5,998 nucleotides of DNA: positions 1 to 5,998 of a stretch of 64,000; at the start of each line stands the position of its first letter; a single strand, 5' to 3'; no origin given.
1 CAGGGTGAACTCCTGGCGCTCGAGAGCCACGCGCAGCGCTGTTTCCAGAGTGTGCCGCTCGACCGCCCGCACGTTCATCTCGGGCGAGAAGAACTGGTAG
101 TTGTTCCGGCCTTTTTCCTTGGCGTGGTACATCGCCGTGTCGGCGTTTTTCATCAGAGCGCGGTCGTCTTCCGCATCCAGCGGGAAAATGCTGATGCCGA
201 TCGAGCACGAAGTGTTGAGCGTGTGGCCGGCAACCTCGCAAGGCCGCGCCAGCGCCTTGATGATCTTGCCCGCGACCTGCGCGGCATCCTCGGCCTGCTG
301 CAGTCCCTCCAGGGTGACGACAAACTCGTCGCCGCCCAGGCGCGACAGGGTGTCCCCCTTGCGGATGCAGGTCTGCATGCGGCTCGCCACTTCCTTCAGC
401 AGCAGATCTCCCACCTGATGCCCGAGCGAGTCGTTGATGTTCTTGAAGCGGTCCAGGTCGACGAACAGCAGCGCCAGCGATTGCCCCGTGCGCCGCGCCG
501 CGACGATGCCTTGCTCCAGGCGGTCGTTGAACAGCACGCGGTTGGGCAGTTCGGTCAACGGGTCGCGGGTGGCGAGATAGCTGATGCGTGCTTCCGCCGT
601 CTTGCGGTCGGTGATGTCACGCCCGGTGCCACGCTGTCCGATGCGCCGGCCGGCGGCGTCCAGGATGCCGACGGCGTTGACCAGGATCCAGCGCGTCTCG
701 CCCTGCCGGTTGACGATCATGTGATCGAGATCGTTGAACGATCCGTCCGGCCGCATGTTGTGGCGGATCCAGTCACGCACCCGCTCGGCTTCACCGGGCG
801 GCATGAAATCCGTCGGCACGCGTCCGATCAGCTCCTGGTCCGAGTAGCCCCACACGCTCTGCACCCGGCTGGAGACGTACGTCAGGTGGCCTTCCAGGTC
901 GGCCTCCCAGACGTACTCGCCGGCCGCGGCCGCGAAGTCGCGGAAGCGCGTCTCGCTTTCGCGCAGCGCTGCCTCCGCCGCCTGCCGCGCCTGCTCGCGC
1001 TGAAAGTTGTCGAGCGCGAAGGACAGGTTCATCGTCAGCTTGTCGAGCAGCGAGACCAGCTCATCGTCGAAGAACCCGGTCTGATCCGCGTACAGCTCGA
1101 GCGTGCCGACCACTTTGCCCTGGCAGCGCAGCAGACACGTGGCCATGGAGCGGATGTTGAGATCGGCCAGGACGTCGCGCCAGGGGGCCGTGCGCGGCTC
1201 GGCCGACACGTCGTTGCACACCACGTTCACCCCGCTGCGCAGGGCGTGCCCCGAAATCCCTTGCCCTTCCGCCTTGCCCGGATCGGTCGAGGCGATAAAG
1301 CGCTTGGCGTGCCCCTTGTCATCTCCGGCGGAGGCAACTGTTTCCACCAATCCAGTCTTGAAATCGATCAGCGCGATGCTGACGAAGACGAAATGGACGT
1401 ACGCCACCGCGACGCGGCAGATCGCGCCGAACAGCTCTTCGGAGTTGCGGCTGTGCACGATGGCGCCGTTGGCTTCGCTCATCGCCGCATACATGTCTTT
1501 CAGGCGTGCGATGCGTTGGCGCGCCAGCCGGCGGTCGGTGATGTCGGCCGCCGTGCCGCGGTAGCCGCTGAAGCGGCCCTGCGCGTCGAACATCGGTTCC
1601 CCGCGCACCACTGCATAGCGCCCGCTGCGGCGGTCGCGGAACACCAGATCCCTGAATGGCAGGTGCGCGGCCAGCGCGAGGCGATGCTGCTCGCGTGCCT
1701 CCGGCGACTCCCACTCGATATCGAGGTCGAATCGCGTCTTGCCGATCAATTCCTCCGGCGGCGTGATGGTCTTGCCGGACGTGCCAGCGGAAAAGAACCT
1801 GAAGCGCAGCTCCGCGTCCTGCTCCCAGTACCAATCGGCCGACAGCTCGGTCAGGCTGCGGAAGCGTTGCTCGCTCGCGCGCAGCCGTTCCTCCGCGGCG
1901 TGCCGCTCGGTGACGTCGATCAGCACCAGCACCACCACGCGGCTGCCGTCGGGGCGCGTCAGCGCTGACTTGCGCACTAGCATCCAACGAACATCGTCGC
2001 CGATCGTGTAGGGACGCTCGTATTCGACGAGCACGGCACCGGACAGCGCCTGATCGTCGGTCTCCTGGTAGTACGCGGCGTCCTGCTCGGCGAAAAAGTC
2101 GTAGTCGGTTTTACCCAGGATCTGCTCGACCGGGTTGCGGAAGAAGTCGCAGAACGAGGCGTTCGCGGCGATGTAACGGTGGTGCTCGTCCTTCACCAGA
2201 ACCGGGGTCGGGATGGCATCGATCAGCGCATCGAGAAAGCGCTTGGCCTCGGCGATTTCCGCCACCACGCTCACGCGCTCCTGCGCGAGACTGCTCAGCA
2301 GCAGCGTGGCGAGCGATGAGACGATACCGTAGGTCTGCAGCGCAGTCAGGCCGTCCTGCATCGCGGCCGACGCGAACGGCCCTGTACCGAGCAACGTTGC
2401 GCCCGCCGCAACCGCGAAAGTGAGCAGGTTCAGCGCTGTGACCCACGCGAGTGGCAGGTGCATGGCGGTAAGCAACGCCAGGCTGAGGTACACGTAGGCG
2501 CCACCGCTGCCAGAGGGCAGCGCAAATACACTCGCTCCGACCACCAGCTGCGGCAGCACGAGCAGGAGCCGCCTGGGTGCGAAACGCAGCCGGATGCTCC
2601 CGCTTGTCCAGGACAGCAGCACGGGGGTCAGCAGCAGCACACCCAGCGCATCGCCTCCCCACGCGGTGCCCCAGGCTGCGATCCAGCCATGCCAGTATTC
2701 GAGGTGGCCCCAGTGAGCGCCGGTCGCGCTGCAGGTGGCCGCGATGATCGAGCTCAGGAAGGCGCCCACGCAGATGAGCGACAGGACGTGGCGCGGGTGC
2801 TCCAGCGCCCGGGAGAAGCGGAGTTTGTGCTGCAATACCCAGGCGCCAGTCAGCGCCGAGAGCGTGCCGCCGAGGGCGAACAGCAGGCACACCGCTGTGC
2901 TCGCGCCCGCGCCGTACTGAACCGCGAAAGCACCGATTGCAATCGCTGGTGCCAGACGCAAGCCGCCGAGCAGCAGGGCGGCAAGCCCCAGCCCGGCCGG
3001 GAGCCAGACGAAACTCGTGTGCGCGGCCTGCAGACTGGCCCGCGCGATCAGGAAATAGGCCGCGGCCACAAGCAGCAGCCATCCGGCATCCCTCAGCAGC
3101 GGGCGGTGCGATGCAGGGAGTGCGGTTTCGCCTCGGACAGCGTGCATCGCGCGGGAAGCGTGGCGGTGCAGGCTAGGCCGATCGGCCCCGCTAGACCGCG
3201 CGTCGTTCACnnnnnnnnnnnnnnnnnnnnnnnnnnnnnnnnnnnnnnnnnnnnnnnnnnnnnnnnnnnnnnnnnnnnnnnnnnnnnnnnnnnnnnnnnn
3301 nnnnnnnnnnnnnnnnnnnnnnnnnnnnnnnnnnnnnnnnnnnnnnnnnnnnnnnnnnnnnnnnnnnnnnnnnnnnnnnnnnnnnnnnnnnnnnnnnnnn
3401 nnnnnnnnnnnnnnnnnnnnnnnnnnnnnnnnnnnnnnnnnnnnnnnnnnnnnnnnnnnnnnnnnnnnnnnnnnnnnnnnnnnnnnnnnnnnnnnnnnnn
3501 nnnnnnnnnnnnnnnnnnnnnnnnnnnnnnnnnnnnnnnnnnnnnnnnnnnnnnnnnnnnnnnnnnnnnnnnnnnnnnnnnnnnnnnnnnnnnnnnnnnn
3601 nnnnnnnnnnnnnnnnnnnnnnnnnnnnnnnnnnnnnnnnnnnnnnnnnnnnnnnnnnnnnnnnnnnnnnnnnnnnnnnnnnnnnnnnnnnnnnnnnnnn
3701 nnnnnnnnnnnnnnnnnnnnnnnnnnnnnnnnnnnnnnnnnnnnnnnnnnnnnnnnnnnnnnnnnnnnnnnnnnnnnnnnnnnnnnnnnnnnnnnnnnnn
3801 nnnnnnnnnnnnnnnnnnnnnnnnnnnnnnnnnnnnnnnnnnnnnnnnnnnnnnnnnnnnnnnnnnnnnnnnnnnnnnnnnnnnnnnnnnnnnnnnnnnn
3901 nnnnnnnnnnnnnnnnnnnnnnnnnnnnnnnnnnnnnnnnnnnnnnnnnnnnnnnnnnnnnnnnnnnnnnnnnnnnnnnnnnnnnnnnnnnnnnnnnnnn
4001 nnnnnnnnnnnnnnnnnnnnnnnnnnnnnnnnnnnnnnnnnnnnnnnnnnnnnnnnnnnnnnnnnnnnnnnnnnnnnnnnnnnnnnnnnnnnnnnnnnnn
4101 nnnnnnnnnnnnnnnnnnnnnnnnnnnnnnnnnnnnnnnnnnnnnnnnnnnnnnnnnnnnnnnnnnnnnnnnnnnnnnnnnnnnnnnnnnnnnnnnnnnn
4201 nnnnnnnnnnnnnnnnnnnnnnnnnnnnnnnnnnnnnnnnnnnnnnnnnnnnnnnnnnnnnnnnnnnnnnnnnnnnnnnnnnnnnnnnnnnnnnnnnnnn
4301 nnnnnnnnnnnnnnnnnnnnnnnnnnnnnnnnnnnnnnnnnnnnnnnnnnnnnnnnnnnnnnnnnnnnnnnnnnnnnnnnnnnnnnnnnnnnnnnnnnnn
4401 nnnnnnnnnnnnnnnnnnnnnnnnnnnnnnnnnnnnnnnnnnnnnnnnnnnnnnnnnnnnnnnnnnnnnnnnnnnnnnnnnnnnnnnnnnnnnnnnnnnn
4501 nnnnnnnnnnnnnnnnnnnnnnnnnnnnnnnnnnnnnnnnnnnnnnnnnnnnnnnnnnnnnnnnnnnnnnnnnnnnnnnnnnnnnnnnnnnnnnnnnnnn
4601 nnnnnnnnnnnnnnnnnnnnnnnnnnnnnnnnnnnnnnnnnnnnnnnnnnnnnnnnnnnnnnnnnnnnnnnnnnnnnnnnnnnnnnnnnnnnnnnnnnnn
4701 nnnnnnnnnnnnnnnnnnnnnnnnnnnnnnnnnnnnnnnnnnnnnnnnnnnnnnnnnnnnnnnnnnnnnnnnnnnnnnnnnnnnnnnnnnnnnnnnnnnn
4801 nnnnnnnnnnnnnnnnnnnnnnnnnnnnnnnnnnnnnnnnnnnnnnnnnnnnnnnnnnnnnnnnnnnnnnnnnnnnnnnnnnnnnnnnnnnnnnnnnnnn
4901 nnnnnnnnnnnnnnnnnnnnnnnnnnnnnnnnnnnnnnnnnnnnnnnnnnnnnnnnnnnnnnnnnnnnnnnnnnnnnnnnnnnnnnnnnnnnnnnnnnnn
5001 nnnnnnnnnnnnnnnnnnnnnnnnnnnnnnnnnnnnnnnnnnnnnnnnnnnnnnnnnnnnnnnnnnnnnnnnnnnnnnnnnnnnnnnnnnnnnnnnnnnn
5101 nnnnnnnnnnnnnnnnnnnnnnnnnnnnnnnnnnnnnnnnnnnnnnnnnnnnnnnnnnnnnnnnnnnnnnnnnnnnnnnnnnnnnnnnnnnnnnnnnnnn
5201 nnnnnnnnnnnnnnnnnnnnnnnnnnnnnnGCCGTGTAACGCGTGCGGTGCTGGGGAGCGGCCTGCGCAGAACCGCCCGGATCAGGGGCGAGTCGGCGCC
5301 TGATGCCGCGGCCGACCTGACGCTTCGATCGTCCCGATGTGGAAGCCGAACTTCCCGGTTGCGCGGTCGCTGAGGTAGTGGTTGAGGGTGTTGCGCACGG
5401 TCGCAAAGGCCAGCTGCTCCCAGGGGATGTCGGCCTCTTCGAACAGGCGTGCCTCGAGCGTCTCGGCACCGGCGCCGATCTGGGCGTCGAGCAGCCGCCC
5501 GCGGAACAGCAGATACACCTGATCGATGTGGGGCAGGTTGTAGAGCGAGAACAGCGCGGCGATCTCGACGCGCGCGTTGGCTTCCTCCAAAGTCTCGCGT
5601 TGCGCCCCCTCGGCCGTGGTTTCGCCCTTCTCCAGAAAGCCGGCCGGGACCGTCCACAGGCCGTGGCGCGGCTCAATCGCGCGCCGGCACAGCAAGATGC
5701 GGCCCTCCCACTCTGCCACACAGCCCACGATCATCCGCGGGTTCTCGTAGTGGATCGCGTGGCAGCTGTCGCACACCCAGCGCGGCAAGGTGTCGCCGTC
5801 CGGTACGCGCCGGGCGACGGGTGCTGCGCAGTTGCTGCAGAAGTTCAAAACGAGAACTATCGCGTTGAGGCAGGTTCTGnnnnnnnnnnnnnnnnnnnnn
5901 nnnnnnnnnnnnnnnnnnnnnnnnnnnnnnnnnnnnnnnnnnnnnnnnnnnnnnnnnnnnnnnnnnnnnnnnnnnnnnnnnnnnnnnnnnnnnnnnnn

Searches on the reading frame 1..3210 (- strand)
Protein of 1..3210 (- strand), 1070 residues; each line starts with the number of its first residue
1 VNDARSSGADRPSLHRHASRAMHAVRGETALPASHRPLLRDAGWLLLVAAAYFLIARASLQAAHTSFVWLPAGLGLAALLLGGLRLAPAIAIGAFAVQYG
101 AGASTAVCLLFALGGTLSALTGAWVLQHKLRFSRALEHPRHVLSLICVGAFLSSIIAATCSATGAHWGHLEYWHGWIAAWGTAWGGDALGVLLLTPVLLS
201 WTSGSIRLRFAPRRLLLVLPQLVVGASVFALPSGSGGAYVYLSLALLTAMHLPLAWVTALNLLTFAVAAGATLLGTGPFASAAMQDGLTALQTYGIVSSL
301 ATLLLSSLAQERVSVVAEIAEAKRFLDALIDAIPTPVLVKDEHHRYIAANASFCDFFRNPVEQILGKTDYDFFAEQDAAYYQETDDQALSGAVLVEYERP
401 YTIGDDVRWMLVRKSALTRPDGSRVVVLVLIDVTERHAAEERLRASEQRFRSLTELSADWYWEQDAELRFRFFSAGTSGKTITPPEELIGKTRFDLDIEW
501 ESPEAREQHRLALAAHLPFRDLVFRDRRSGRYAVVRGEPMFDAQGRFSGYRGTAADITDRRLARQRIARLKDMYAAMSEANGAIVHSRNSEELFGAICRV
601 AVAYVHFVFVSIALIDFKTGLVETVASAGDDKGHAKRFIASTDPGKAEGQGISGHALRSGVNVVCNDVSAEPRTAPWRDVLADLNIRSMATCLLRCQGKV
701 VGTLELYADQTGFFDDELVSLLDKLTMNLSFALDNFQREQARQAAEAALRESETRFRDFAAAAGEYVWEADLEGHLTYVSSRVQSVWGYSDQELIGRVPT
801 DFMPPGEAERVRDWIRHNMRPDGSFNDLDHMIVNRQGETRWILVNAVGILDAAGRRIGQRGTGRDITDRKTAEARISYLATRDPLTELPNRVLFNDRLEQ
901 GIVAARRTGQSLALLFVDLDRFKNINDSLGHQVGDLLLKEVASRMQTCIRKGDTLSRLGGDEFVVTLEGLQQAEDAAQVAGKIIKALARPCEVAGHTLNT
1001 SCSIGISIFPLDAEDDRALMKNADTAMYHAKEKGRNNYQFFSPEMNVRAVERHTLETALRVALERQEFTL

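Call 18: search_protein_families(library=pfam, proteins=[window:1-3210:-], max_evalue=0.001)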
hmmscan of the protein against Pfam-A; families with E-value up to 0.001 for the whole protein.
window:1-3210:- (1070 aa): 9 families
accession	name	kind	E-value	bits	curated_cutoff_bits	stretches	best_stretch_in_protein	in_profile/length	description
PF00990.26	GGDEF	-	1.8e-51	174.5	23.8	1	880-1037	1-161/161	Diguanylate cyclase, GGDEF domain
PF08448.16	PAS_4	-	9.8e-37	126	23.1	3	331-438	2-110/110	PAS fold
PF00989.32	PAS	-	2.1e-21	76.5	22.6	2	757-866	4-113/113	PAS fold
PF13426.13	PAS_9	-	4.6e-19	69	27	2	767-868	4-103/103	PAS domain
PF13185.12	GAF_2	-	2.5e-16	60.6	28.6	1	588-734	2-136/136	GAF domain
PF05231.19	MASE1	-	2.6e-16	60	29.8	1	46-312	9-298/299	MASE1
PF08447.18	PAS_3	-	9.4e-10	39.1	25.6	1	777-858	2-84/89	PAS fold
PF01590.32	GAF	-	1.1e-09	39.4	22.4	1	591-733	3-133/133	GAF domain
PF13188.13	PAS_8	-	7.5e-09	35.6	21.8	1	325-374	2-48/65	PAS domain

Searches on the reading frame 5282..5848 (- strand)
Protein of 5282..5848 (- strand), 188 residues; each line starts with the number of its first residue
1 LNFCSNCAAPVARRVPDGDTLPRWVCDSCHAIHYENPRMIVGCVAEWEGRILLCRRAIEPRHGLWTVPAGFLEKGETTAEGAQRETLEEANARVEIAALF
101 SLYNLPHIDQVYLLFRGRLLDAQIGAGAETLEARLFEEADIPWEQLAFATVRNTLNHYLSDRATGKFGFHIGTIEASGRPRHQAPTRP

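Call 18: search_protein_families(library=pfam, proteins=[window:5282-5848:-], max_evalue=0.001)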
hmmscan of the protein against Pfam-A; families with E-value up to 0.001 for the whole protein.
window:5282-5848:- (188 aa): 2 families
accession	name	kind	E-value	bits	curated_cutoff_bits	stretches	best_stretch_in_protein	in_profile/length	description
PF14803.11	Zn_ribbon_Nudix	-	1.4e-15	57.4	25.6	1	2-35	1-34/34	Nudix N-terminal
PF00293.34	NUDIX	-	1.9e-14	54.2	21.1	1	40-141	5-118/134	NUDIX domain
